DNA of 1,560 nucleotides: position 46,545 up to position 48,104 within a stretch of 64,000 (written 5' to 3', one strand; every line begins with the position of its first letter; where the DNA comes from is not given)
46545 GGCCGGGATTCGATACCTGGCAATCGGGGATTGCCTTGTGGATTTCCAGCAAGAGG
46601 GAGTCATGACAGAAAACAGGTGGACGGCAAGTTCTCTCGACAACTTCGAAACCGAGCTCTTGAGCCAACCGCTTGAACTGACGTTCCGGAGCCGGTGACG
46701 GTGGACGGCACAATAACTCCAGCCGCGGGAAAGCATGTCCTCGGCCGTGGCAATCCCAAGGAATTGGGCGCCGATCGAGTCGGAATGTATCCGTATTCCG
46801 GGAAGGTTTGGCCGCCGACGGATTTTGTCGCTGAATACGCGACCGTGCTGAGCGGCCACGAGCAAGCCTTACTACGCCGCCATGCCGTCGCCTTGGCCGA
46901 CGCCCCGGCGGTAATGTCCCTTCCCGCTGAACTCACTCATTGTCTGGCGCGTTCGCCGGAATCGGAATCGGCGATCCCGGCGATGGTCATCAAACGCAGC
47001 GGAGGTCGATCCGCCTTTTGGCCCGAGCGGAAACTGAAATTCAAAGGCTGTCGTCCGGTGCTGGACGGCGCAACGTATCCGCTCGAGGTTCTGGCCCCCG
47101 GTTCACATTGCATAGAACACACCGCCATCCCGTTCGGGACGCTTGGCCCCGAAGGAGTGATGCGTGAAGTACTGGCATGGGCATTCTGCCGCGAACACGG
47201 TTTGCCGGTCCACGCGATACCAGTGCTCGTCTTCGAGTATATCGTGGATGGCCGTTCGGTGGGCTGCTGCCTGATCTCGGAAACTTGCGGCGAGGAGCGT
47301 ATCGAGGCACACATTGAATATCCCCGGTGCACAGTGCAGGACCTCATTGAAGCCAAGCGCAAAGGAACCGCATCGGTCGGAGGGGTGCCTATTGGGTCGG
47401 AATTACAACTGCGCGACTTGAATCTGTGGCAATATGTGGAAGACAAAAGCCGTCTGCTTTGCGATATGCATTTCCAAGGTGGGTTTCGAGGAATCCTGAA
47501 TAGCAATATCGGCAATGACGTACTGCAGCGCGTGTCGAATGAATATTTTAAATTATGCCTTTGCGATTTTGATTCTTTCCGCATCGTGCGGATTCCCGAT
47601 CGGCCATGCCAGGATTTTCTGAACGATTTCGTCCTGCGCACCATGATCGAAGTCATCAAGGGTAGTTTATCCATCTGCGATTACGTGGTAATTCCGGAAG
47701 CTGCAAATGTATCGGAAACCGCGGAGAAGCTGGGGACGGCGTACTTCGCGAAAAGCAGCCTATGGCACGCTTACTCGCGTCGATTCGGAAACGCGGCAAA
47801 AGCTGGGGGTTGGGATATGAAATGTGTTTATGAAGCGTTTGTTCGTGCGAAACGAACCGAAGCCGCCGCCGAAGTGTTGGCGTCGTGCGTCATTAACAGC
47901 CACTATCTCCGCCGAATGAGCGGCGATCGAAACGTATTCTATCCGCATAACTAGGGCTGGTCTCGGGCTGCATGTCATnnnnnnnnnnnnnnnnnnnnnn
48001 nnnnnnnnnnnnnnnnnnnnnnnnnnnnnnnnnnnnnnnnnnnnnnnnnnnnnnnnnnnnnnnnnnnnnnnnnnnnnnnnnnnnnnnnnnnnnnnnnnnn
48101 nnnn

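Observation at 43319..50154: Low-GC, integrase-associated cassette: carbamoyltransferase, kinase-like protein, radical SAM enzyme and DnaJ-type Cys-rich mini-protein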

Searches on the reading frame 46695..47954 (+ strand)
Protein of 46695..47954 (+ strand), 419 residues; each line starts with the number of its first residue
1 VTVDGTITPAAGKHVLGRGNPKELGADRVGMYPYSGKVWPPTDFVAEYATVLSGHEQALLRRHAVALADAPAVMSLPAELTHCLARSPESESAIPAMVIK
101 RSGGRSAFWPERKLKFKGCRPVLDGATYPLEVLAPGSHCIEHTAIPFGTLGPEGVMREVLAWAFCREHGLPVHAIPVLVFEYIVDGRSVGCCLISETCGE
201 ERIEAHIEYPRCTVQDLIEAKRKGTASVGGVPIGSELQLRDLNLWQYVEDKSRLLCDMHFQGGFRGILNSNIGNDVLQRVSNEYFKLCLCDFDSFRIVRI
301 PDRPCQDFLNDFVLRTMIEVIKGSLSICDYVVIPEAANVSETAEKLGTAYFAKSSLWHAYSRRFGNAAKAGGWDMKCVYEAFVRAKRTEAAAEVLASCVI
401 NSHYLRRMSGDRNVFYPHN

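Call 3: search_protein_families(library=pfam, proteins=[window:46695-47954:+], max_evalue=0.01)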
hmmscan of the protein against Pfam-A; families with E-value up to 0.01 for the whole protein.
window:46695-47954:+ (419 aa): 0 families

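Call 5: search_protein_families(library=ncbifam, proteins=[window:46695-47954:+], max_evalue=1)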
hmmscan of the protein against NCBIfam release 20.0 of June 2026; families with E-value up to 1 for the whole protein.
window:46695-47954:+ (419 aa): 0 families

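Call 6: search_protein_families(library=padloc, proteins=[window:46695-47954:+], max_evalue=1)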
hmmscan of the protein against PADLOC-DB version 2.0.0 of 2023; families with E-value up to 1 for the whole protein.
window:46695-47954:+ (419 aa): 0 families

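Call 8: search_solved_structures(query=window:46695-47954:+, max_evalue=10, show_alignments=2)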
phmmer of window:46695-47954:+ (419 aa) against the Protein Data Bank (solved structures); distinct sequences matched with E-value up to 10: 2.
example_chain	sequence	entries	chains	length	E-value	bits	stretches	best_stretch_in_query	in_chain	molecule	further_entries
7o3v_A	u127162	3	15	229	1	11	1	215-278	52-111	TrwJ protein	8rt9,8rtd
5bse_A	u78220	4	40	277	1.6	10.4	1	10-87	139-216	Pyrroline-5-carboxylate reductase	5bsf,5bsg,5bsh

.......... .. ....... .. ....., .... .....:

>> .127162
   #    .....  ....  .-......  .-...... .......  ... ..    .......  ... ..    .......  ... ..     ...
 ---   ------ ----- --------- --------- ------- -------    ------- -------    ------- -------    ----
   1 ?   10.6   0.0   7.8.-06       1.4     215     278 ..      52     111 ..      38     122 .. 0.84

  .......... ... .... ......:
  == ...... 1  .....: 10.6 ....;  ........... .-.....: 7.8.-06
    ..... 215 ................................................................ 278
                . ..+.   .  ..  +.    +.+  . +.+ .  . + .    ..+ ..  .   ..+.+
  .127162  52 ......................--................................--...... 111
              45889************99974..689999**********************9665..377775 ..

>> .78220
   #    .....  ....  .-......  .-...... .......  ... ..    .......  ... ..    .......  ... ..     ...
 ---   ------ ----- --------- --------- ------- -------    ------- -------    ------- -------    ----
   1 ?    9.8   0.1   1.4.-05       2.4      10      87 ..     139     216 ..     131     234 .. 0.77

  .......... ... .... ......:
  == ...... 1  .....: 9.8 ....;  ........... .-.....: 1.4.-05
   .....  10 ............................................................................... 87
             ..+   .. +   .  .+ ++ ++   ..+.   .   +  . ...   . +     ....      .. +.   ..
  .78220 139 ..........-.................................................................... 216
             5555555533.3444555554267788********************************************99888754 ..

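Call 14: find_homologous_proteins(query=window:46695-47954:+, max_evalue=0.001)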
Query window:46695-47954:+ (419 aa): 43 proteins with E <= 0.001 among 8000 candidates.
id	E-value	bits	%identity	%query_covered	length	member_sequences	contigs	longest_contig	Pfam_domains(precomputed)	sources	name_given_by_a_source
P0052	8.2e-289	975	100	100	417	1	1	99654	-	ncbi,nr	ncbi:hypothetical protein LLG95_03095 [bacterium]|nr:hypothetical protein [bacterium]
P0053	1.4e-170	586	60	97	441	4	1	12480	-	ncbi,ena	-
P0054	2.4e-162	558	61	96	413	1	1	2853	-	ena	-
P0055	3.9e-162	558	59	97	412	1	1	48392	-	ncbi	-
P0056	2.8e-161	555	62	96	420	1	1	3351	-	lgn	-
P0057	2.1e-159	549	60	100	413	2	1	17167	-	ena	-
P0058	1.2e-158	546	61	96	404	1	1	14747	-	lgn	-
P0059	4.8e-144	498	57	98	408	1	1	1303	-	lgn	-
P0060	1.2e-143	497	56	98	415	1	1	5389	-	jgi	jgi:hypothetical protein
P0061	2.4e-139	483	54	97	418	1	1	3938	-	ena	-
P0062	5.8e-126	439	67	68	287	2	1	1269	-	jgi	jgi:hypothetical protein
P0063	1.3e-123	431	51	96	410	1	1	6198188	-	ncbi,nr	ncbi:MAG: hypothetical protein JSU70_05040 [Phycisphaerales bacterium]|nr:MAG: hypothetical protein 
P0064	5.2e-121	422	48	96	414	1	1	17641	-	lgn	-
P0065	4.3e-117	409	49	97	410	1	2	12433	-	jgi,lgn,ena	-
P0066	4.3e-115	403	48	97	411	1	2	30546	-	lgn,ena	-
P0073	1.7e-105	371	48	96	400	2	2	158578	-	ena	-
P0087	5.1e-66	241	36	90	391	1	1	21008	-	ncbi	-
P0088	6.9e-54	201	36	92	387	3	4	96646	-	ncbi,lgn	-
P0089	9.6e-48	181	32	94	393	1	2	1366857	-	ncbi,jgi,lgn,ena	-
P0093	4.4e-41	159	31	94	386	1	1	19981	-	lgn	-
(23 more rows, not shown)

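Call 19: find_encoding_contigs(protein=P0089, flank=10000, max_places=2)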
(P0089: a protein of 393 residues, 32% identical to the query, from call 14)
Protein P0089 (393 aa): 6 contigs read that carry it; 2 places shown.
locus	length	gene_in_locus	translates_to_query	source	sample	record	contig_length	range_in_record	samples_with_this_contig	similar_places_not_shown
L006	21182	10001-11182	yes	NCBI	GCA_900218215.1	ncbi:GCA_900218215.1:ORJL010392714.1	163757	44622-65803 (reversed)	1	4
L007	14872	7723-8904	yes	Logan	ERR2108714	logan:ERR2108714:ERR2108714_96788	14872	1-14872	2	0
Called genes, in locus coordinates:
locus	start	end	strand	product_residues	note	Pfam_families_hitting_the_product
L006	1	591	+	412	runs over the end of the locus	PF04123:DUF373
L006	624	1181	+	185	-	-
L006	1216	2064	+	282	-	PF01841:Transglut_core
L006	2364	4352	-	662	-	PF01078:Mg_chelatase, PF20030:bpMoxR (weak), PF07728:AAA_5 (weak), PF07728:AAA_5 (weak), PF00158:Sigma54_activat, PF20436:LonB_AAA-LID, PF05362:Lon_C, PF13541:ChlI, +6 more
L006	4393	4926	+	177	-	PF10469:AKAP7_NLS, PF02834:LigT_PEase, PF13563:2_5_RNA_ligase2, PF02834:LigT_PEase (weak)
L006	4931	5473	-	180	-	PF01923:Cob_adeno_trans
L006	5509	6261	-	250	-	PF01978:TrmB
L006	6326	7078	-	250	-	PF01978:TrmB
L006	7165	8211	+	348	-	-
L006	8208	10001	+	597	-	PF02543:Carbam_trans_N, PF16861:Carbam_trans_C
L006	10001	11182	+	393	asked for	-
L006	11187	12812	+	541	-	PF00491:Arginase, PF08241:Methyltransf_11 (faint), PF05175:MTS, PF10294:Methyltransf_16 (weak), PF06325:PrmA, PF09445:Methyltransf_15 (weak), PF13649:Methyltransf_25, PF13847:Methyltransf_31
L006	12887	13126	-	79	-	-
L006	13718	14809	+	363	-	PF01658:Inos-1-P_synth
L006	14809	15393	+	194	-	PF01066:CDP-OH_P_transf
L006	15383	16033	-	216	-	PF01351:RNase_HII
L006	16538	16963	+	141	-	-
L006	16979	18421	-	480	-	PF02878:PGM_PMM_I, PF02879:PGM_PMM_II, PF02880:PGM_PMM_III, PF00408:PGM_PMM_IV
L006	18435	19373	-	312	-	PF01073:3Beta_HSD, PF01370:Epimerase, PF02719:Polysacc_synt_2, PF04321:RmlD_sub_bind, PF05368:NmrA, PF13460:NAD_binding_10, PF16363:GDP_Man_Dehyd, PF07993:NAD_binding_4, +1 more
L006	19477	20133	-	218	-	PF00923:TAL_FSA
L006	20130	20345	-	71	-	-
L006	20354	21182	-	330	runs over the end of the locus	PF02779:Transket_pyr, PF02780:Transketolase_C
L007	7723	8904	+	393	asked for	-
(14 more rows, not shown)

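Call 20: find_encoding_contigs(protein=P0088, flank=10000, max_places=2)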
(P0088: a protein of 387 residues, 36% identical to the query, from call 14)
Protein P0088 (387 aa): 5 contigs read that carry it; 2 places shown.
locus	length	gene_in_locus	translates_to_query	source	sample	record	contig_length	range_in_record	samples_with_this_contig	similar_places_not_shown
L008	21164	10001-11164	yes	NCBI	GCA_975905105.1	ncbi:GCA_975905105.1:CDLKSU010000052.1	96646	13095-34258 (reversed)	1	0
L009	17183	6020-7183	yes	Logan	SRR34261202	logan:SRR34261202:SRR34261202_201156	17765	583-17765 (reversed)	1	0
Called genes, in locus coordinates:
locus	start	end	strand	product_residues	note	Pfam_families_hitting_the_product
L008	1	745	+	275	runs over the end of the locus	PF02811:PHP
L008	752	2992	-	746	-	PF02516:STT3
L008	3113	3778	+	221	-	PF10263:SprT-like (weak)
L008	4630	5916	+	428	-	PF01966:HD, PF19276:HD_assoc_2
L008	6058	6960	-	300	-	PF01988:VIT1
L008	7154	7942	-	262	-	PF01978:TrmB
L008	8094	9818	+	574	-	PF02543:Carbam_trans_N, PF00814:TsaD (faint), PF16861:Carbam_trans_C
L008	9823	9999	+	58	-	-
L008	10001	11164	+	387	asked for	-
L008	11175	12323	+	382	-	PF04055:Radical_SAM (weak)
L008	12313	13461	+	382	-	PF04055:Radical_SAM, PF13353:Fer4_12 (weak), PF13186:SPASM (weak)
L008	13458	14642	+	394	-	-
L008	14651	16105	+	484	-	PF05893:LuxC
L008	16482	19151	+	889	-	PF00690:Cation_ATPase_N, PF00122:E1-E2_ATPase, PF00702:Hydrolase, PF13246:Cation_ATPase, PF00689:Cation_ATPase_C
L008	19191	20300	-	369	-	PF01757:Acyl_transf_3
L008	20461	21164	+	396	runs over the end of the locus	PF01053:Cys_Met_Meta_PP, PF00155:Aminotran_1_2, PF01041:DegT_DnrJ_EryC1, PF00266:Aminotran_5 (faint)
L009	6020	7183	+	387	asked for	-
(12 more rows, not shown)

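Call 23: predict_structure(alignment_id=A2)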
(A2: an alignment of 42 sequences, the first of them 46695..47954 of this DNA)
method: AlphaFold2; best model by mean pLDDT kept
length: 419 residues; sequences in the alignment: 42
mean_pLDDT: 90.2   pTM: 0.90
mean pLDDT of the five models: 90.2, 89.5, 89.2, 87.9, 87.6
residues with pLDDT >= 90: 333; 70-90: 48; 50-70: 19; < 50: 19
segments of 3 or more residues with pLDDT < 50: 1-15, 417-419
pLDDT, mean of each block of 10 residues (from residue 1): 36 51 89 96 97 98 92 74 88 90 93 96 89 92 91 98 98 97 96 96 92 93 96 95 95 98 88 88 91 95 97 97 95 95 96 98 98 98 97 93 80 51
secondary structure, 60 per line:
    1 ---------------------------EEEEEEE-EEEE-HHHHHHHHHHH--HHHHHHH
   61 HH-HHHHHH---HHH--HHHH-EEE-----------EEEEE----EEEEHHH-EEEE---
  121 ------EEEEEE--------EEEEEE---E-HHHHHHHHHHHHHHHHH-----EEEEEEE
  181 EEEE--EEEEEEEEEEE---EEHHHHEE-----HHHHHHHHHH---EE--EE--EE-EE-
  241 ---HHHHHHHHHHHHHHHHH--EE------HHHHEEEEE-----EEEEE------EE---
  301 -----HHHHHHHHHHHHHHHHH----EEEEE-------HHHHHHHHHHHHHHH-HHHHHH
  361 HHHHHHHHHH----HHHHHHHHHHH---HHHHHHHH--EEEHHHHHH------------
elements in order: E28-34 E36-39 H41-51 H54-62 H64-69 H78-81 E83-85 E97-101 E106-109 E114-117 E127-132 E141-146 H152-168 E174-184 E187-197 H203-206 H214-223 H244-260 H271-274 E275-279 E285-289 H306-322 E327-331 H339-353 H355-370 H375-385 H389-396 E399-401 H402-407

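Call 33: find_encoding_contigs(protein=P0073, flank=10000, max_places=1)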
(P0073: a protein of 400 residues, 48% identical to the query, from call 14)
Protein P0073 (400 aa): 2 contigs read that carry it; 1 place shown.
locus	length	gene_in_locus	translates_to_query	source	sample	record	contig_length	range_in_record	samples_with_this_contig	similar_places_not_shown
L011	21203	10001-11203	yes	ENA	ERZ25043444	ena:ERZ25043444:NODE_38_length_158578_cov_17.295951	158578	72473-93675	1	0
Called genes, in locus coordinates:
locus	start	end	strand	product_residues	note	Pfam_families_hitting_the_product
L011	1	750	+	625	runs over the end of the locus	PF14559:TPR_19 (weak), PF13432:TPR_16, PF23914:TPR_CcmH_CycH (weak), PF13432:TPR_16, PF14559:TPR_19, PF13432:TPR_16 (weak), PF13432:TPR_16, PF14559:TPR_19, +17 more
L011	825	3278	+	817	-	PF02630:SCO1-SenC, PF01839:FG-GAP (faint), PF13517:FG-GAP_3, PF07593:UnbV_ASPIC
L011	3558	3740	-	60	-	-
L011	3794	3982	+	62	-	PF00436:SSB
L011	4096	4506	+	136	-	-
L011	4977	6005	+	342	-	PF09084:NMT1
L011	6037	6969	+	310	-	-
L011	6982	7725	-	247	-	PF00528:BPD_transp_1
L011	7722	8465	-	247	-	PF13191:AAA_16 (faint), PF00005:ABC_tran, PF13304:AAA_21 (weak)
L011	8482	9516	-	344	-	PF09084:NMT1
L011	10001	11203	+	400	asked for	-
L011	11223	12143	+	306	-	PF04055:Radical_SAM (weak)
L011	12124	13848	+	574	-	PF02543:Carbam_trans_N, PF16861:Carbam_trans_C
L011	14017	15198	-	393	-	PF05598:DUF772, PF01609:DDE_Tnp_1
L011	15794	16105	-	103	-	-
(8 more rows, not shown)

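Call 37: search_protein_families(library=pfam, alignment_id=A2, max_evalue=1)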
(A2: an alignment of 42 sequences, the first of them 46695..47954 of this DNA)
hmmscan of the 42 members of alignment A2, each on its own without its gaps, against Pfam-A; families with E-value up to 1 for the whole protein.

A. member 1, window:46695-47954:+ (419 aa): 0 families

B. families by the number of members that match (of 42 scanned): 10 families
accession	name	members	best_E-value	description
PF11994.14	DUF3489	3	0.00082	Protein of unknown function (DUF3489)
PF17944.6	Arg_decarbox_C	2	0.065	Arginine decarboxylase C-terminal helical extension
PF16520.11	Matrix_Borna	1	0.0012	ssRNA-binding matrix protein of Bornaviridae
PF21513.2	SidD_C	1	0.016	SidD, C-terminal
PF06464.16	DMAP_binding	1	0.033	DMAP1-binding Domain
PF23380.1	VIN3_C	1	0.045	VIN3-like, C-terminal domain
PF22564.2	HAAS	1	0.046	HAAS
PF24504.1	Rod_N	1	0.076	Rod, N-terminal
PF18281.7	BILBO1_N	1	0.17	BILBO1 N-terminal domain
PF12840.13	HTH_20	1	0.18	Helix-turn-helix domain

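Call 39: search_solved_structures(query=A2, max_evalue=10, show_alignments=3)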
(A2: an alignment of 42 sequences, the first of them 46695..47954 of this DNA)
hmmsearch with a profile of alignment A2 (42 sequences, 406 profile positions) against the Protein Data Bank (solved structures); distinct sequences matched with E-value up to 10: 6.
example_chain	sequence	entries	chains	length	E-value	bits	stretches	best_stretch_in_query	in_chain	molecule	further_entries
4lin_A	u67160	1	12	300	0.17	13.9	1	7-95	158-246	Tail needle protein gp26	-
4zkp_A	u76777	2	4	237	0.22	13.6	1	7-95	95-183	Tail needle protein gp26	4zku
2poh_A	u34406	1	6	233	0.22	13.6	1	7-95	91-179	Head completion protein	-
3c9i_A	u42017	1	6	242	0.24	13.4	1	7-95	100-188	Tail needle protein gp26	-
9ges_A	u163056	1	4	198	0.26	13.3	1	9-56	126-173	E3 ubiquitin-protein ligase CCNB1IP1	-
12rj_A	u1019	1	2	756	1.3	11.1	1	132-175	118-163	Glycosyl hydrolase family 116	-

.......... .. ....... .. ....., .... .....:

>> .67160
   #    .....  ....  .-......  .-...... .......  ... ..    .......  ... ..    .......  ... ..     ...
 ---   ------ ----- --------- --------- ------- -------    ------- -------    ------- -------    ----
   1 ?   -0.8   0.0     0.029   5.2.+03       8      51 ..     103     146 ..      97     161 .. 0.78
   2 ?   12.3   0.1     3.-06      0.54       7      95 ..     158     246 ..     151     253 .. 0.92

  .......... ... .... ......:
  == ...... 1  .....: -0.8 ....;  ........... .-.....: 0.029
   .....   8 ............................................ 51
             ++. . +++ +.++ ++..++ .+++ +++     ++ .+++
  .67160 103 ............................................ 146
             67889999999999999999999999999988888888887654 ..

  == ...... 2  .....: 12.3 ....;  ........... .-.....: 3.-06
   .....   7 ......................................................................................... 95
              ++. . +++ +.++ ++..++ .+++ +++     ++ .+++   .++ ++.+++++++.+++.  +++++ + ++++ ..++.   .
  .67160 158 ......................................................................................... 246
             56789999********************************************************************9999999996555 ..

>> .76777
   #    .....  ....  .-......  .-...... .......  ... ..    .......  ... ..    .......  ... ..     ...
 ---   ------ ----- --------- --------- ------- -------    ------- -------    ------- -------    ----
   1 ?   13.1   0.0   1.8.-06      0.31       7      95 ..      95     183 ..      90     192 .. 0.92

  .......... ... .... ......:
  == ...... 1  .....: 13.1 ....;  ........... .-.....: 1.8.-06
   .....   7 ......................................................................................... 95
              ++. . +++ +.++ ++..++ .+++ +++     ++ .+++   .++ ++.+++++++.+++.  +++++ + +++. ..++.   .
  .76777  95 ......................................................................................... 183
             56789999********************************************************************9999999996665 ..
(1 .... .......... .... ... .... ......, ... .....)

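Call 44: find_homologous_proteins(query=A2, max_evalue=0.001)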
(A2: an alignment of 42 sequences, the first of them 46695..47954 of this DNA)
Query A2 (42 sequences) (419 aa, profile of the alignment): 37 proteins with E <= 0.001 among 8000 candidates.
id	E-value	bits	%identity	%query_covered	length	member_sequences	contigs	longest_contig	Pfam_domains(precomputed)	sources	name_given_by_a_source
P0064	7.0e-176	603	48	96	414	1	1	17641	-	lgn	-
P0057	1.3e-173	596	60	100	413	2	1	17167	-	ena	-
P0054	1.9e-173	595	61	96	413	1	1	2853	-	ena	-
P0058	7.8e-172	590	61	96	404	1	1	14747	-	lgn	-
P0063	6.9e-171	587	51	96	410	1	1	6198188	-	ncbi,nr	ncbi:MAG: hypothetical protein JSU70_05040 [Phycisphaerales bacterium]|nr:MAG: hypothetical protein 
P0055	1.9e-169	582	59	97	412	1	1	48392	-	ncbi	-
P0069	3.7e-169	581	47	95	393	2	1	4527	-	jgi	jgi:hypothetical protein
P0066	1.9e-168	579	48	97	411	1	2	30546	-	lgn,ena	-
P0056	3.0e-168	578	62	96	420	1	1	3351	-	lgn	-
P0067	5.0e-167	574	48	97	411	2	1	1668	-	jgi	-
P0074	5.7e-166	571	44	98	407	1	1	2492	-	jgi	-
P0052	1.4e-165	569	100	100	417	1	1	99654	-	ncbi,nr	ncbi:hypothetical protein LLG95_03095 [bacterium]|nr:hypothetical protein [bacterium]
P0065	6.4e-165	567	49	97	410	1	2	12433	-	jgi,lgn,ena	-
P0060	6.9e-165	567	56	98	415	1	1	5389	-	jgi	jgi:hypothetical protein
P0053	1.2e-163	563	60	97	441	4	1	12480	-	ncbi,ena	-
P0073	2.6e-156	539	48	96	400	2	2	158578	-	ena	-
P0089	2.3e-132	460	32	94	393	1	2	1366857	-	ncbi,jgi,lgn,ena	-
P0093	1.5e-131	457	31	94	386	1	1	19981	-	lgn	-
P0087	3.6e-128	446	36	90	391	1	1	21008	-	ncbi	-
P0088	1.5e-125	437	36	92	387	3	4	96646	-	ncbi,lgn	-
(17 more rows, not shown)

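Call 51: find_encoding_contigs(protein=P0087, flank=10000, max_places=1)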
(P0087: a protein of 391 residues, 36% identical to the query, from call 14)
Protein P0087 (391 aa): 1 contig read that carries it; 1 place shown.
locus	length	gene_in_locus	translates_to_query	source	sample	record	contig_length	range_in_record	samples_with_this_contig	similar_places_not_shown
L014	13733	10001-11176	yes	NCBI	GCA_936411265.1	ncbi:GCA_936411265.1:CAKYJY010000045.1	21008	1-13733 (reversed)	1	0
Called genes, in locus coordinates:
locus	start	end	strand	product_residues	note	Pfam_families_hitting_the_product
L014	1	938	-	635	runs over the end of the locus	-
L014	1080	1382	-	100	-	-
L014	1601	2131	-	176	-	PF13384:HTH_23 (weak), PF13565:HTH_32 (weak)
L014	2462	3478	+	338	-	PF13379:NMT1_2, PF09084:NMT1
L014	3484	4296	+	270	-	PF00528:BPD_transp_1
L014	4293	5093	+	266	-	PF00005:ABC_tran, PF13304:AAA_21 (faint)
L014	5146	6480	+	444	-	-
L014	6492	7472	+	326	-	PF13676:TIR_2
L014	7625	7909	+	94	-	-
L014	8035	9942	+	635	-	PF02543:Carbam_trans_N, PF16861:Carbam_trans_C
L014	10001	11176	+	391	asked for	-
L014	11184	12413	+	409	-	PF07969:Amidohydro_3, PF01979:Amidohydro_1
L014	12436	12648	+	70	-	-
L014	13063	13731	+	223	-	?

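Call 52: find_encoding_contigs(protein=P0093, flank=10000, max_places=1)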
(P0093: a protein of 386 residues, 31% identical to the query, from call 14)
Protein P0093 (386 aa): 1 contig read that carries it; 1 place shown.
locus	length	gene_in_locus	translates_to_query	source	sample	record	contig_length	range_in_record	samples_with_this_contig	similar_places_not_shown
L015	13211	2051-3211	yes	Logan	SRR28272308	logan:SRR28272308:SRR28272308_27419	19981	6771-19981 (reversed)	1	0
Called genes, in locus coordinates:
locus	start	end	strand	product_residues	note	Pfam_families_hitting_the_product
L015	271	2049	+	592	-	PF02543:Carbam_trans_N, PF16861:Carbam_trans_C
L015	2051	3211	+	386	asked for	-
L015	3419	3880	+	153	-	PF00731:AIRC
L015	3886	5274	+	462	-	PF00206:Lyase_1, PF08328:ASL_C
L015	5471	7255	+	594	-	PF00009:GTP_EFTU, PF11987:IF-2, PF14578:GTP_EFTU_D4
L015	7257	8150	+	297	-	PF00056:Ldh_1_N, PF02866:Ldh_1_C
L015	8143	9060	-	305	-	PF03144:GTP_EFTU_D2 (weak)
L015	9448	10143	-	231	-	-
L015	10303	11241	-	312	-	PF00535:Glycos_transf_2, PF10111:Glyco_tranf_2_2, PF13641:Glyco_tranf_2_3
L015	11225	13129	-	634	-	-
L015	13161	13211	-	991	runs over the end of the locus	PF02730:AFOR_N, PF01314:AFOR_C, PF00215:OMPdecase, PF04131:NanE (faint), PF00215:OMPdecase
